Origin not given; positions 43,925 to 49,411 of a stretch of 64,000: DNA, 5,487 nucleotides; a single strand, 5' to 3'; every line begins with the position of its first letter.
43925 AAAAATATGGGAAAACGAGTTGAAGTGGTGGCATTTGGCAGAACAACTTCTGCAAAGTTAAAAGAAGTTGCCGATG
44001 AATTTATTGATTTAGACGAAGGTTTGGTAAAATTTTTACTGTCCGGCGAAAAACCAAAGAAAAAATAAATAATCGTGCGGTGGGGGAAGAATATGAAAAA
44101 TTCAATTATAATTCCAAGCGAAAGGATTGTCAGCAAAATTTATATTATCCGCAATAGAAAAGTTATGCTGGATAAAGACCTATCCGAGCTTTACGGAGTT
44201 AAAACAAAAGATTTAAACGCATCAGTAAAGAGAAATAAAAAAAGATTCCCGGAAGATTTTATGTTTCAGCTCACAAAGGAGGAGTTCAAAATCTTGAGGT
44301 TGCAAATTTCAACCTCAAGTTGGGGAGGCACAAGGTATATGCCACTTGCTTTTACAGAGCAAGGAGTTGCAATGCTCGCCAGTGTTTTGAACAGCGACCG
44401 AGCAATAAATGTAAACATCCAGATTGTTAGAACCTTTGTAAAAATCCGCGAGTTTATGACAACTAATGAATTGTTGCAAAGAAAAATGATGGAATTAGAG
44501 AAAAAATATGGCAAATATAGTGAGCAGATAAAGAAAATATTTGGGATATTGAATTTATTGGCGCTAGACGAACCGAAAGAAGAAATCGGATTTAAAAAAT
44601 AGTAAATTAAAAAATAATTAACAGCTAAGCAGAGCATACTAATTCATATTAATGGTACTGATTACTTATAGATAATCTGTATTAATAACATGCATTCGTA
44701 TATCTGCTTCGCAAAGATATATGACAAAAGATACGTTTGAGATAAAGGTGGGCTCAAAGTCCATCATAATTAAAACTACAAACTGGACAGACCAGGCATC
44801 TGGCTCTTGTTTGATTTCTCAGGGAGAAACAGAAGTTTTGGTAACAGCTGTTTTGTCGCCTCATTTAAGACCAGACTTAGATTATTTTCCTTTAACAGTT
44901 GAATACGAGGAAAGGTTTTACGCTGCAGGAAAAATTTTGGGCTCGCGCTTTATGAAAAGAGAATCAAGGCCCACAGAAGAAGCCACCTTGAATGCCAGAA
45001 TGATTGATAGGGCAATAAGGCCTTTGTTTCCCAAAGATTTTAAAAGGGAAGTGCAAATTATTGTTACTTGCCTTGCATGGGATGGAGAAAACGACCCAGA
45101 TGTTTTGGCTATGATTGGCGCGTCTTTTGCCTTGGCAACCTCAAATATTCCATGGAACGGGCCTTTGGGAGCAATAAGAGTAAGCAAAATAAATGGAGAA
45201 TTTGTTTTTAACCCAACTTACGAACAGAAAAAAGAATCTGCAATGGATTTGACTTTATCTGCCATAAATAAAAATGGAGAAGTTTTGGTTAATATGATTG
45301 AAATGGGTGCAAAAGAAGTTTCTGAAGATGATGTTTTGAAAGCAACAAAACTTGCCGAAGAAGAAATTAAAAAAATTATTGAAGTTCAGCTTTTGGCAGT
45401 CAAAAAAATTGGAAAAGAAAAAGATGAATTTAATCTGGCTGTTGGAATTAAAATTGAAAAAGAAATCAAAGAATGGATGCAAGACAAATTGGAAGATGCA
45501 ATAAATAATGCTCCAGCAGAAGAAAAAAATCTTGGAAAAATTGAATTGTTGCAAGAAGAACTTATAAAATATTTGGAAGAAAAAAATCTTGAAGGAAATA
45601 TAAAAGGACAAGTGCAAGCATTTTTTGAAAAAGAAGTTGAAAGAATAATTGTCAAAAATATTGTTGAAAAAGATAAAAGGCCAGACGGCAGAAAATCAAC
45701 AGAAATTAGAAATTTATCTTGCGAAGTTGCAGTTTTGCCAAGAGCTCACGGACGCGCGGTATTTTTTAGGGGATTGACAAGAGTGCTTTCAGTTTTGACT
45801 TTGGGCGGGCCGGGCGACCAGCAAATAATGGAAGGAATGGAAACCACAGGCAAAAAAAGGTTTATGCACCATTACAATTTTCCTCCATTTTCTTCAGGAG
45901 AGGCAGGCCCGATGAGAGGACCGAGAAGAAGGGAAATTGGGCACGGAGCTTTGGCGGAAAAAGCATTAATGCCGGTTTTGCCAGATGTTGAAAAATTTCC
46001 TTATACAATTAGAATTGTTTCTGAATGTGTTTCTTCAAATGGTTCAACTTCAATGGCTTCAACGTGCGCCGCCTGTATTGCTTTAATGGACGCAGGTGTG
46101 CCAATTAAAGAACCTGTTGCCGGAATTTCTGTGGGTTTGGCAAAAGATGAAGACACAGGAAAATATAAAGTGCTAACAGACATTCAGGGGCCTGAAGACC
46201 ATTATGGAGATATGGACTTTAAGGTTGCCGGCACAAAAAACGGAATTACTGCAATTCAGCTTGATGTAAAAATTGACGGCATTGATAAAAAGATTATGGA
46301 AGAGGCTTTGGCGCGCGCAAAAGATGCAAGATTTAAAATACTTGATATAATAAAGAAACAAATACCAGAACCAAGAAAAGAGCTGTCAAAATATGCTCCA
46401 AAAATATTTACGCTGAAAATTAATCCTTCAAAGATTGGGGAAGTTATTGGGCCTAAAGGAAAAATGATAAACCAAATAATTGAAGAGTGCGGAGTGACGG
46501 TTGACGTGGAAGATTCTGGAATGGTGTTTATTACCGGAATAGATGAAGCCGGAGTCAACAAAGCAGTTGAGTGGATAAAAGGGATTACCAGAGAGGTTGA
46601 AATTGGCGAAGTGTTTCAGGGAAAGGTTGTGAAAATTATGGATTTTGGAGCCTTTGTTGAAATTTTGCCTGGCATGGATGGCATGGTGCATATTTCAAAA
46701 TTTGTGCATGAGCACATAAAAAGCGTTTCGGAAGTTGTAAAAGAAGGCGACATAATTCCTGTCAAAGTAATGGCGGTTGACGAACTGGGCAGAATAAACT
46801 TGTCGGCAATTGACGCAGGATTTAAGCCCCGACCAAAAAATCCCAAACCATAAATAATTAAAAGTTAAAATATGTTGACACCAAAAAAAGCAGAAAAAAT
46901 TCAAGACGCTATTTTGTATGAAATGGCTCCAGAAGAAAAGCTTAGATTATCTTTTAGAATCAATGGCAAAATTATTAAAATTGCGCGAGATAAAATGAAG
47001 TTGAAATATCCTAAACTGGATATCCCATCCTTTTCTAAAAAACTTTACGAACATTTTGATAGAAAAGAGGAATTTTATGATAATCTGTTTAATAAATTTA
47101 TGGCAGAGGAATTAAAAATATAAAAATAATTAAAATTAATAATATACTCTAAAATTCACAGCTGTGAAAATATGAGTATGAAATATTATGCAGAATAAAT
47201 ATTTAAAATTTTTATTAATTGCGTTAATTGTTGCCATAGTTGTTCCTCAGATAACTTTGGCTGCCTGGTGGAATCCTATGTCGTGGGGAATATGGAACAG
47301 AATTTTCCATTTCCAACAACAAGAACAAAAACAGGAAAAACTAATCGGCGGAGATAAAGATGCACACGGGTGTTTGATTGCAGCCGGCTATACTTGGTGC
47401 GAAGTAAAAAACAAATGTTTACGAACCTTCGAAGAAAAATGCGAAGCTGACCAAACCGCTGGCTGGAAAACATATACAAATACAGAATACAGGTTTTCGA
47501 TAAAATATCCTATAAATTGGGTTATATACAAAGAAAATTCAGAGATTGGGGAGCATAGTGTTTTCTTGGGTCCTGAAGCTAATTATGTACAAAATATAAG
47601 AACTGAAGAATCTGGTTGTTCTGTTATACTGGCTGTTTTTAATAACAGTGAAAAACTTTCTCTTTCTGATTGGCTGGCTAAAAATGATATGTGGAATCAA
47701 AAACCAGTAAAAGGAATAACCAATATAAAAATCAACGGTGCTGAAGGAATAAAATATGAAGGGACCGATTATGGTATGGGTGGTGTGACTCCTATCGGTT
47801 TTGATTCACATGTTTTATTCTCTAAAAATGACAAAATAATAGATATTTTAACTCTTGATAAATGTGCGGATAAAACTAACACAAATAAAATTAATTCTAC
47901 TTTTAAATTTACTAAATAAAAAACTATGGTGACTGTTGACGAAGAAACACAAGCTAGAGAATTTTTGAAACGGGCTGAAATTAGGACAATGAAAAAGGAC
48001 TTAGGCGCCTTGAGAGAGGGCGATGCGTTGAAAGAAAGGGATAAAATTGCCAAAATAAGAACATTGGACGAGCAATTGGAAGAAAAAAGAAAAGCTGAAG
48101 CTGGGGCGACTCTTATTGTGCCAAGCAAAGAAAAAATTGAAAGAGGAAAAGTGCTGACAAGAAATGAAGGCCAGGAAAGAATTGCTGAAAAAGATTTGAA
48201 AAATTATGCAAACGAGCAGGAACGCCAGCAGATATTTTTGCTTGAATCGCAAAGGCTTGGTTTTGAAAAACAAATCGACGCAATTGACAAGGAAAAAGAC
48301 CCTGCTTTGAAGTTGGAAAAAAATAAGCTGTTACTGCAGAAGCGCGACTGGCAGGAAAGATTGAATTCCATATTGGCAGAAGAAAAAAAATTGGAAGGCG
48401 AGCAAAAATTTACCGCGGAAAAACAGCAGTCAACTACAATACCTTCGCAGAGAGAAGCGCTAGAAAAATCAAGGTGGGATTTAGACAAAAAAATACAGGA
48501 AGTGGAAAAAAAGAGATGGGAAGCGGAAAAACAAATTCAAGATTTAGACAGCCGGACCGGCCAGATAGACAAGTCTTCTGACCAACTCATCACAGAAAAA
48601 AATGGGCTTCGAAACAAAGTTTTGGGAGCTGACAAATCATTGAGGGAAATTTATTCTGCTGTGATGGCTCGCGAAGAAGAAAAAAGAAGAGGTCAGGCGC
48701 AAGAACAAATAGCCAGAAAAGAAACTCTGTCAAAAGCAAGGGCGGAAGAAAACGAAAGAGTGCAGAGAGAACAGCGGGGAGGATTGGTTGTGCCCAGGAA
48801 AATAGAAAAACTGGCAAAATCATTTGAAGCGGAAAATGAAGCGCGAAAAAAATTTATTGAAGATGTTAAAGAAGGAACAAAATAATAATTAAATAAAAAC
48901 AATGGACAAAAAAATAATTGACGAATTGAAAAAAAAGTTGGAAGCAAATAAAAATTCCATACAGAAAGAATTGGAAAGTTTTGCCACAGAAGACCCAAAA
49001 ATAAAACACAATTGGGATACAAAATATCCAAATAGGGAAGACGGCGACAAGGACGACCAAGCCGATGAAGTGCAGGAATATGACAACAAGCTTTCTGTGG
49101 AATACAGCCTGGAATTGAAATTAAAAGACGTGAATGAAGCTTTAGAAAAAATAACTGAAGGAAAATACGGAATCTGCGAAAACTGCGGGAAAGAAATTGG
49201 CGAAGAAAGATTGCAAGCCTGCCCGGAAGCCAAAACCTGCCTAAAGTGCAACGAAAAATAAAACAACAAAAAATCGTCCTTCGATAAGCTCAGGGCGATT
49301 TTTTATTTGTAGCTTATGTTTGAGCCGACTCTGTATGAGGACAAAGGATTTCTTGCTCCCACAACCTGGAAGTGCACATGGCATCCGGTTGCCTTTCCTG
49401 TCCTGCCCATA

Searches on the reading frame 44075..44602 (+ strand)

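Call 51: search_protein_families(library=pfam, proteins=[window:44075-44602:+], max_evalue=0.001)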
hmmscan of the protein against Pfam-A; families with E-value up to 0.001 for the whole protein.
window:44075-44602:+ (175 aa): 1 family
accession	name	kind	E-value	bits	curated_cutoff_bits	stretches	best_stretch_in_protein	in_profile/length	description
PF10543.14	ORF6N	-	5.1e-36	123.3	27.8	1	20-104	1-86/86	ORF6N domain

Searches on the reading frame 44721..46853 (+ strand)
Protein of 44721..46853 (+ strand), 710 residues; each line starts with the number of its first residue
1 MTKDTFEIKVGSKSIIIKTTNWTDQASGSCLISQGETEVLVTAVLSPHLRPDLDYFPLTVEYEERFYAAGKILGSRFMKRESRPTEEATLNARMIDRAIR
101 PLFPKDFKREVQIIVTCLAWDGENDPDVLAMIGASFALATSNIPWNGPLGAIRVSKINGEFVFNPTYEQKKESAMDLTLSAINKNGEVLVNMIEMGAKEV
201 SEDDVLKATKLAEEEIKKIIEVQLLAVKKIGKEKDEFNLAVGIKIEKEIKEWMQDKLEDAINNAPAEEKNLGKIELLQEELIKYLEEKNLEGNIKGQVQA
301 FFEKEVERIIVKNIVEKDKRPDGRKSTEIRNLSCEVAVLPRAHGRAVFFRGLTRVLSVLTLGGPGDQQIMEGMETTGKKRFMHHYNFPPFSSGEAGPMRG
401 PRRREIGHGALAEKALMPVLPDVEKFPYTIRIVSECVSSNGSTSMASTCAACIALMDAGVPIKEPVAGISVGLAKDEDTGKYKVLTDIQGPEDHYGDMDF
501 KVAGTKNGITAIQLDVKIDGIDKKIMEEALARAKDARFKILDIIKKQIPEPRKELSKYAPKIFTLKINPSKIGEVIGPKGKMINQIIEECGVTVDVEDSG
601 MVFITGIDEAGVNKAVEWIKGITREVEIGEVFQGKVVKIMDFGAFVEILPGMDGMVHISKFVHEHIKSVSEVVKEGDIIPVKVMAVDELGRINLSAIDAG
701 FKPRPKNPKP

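Call 51: search_protein_families(library=pfam, proteins=[window:44721-46853:+], max_evalue=0.001)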
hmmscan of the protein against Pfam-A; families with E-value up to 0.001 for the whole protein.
window:44721-46853:+ (710 aa): 4 families
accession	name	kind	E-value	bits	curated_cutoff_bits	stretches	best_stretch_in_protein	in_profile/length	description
PF01138.27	RNase_PH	-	3.9e-54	183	25.5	2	14-144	4-130/130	3' exoribonuclease family, domain 1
PF03725.20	RNase_PH_C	-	4.1e-21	75.2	20.8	2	148-214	2-66/67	3' exoribonuclease family, domain 2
PF00575.29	S1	-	6.6e-17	62.1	22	1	626-695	2-72/74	S1 RNA binding domain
PF00013.35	KH_1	-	6.9e-13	48.6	21.5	1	563-620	2-65/66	KH domain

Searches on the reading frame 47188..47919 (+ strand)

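Call 51: search_protein_families(library=pfam, proteins=[window:47188-47919:+], max_evalue=0.001)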
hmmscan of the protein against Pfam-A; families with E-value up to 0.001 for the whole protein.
window:47188-47919:+ (243 aa): 1 family
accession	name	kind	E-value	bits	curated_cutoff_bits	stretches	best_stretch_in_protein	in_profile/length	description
PF18933.6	PsbP_2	-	0.00026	21.5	27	1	82-223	33-163/184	PsbP-like protein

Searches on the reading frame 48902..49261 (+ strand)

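Call 8: search_protein_families(library=pfam, proteins=[window:48902-49261:+], max_evalue=0.01)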
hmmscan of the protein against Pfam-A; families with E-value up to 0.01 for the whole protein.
window:48902-49261:+ (119 aa): 1 family
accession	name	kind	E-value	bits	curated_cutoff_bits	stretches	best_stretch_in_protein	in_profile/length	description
PF01258.23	zf-dskA_traR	-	2.6e-09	37.4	24.9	1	87-118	1-32/36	Prokaryotic dksA/traR C4-type zinc finger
